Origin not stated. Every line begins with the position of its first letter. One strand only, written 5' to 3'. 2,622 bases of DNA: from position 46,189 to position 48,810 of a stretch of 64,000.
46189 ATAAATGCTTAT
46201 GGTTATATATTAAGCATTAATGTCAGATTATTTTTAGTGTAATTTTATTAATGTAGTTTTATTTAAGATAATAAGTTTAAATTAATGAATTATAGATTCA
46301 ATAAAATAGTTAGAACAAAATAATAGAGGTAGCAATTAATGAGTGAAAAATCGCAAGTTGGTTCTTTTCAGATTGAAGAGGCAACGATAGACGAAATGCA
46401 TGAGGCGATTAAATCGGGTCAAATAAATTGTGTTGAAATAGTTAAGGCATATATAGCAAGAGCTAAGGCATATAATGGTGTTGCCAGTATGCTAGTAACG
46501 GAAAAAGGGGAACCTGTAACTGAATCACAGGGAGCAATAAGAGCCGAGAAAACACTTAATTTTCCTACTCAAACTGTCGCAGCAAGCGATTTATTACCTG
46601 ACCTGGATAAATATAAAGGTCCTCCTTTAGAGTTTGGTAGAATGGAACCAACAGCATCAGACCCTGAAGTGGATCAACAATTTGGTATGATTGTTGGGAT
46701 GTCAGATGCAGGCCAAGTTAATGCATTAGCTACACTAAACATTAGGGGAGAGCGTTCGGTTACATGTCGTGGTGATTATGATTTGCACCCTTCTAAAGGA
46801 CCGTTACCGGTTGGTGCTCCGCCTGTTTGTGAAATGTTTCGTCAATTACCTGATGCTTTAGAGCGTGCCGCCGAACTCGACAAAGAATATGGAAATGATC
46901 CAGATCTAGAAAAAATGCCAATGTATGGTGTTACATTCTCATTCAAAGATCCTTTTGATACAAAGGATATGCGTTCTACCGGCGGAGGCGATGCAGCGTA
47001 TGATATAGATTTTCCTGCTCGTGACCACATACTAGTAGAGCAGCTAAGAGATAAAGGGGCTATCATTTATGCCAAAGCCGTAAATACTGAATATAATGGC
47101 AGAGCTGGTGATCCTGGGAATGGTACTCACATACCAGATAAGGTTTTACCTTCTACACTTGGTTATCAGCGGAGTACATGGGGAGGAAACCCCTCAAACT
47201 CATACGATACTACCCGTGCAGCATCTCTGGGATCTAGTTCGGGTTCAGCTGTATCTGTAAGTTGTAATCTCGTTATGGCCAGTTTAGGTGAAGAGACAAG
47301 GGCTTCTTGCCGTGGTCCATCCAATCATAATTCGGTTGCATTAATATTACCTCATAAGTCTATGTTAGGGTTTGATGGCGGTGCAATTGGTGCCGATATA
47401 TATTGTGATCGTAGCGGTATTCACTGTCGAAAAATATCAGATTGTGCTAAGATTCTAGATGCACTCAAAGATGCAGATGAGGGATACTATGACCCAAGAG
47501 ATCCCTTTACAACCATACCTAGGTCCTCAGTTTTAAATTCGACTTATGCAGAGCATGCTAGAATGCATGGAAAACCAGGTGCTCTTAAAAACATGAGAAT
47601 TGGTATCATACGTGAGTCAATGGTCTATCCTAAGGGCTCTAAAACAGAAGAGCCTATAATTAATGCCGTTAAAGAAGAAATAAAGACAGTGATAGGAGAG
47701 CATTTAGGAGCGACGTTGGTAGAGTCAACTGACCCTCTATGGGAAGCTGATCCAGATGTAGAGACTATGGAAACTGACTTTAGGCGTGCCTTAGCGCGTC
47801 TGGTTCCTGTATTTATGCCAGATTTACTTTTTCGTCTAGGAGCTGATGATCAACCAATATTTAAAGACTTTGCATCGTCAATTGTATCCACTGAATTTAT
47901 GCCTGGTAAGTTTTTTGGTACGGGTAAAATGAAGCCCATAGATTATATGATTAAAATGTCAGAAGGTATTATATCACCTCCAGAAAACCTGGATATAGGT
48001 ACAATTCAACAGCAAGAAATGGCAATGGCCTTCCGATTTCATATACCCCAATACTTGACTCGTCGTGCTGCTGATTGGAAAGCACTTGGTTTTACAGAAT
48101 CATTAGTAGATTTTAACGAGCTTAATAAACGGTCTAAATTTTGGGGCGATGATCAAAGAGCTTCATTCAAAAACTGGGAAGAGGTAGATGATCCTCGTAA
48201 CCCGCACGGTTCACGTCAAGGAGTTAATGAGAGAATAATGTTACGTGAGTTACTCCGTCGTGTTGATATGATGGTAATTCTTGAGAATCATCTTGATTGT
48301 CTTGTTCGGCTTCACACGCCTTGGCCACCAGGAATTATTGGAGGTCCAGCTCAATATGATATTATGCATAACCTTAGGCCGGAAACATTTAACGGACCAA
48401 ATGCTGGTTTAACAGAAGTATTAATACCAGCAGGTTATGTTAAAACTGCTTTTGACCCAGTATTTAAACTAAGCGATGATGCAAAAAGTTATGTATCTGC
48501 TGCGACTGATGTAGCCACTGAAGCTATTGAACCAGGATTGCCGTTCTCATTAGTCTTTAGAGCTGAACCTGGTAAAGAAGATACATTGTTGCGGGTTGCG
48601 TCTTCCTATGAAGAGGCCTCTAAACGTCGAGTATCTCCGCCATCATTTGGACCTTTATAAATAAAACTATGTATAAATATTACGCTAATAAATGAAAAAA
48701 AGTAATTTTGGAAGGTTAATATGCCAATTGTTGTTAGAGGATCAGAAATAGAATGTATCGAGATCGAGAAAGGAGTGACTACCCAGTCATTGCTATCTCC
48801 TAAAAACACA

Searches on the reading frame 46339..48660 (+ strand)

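Call 54: search_protein_families(library=ncbifam, proteins=[window:46339-48660:+], max_evalue=1e-10)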
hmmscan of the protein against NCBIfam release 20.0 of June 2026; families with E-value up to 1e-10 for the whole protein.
window:46339-48660:+ (773 aa): 12 families
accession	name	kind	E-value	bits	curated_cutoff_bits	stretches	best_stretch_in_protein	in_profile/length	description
NF005300.0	PRK06828.1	subfamily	7.5e-31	107.1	494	1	170-465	57-323/491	amidase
NF006006.0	PRK08137.1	equivalog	7.9e-29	100.8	534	1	171-466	79-337/529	amidase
NF005688.0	PRK07488.1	equivalog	3.8e-21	75.5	532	1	172-376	54-233/474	indoleacetamide hydrolase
NF005219.0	PRK06707.1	equivalog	1.9e-20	72.8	498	1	171-381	116-308/536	amidase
NF005127.0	PRK06565.1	equivalog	1e-17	63.9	575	0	170-439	55-305/570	amidase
NF005686.0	PRK07486.1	subfamily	3.3e-17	62.3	465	1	174-393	61-252/486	amidase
TIGR02713.1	allophanate_hyd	equivalog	7.7e-17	61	511.05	0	278-396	95-205/563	allophanate hydrolase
NF006043.0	PRK08186.1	subfamily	9.1e-15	54.1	487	0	278-381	132-232/600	allophanate hydrolase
TIGR00132.1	gatA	equivalog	9.6e-12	44.4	481.1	0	298-442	140-269/466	Asp-tRNA(Asn)/Glu-tRNA(Gln) amidotransferase subunit GatA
NF006631.0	PRK09201.1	equivalog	1.6e-11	43.6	461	0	282-380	140-236/466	AtzE family amidohydrolase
NF005565.0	PRK07235.1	subfamily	2.1e-11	43.2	545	0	287-459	160-312/506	amidase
NF005460.0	PRK07056.1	subfamily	7.4e-11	41.6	447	0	174-380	55-242/457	amidase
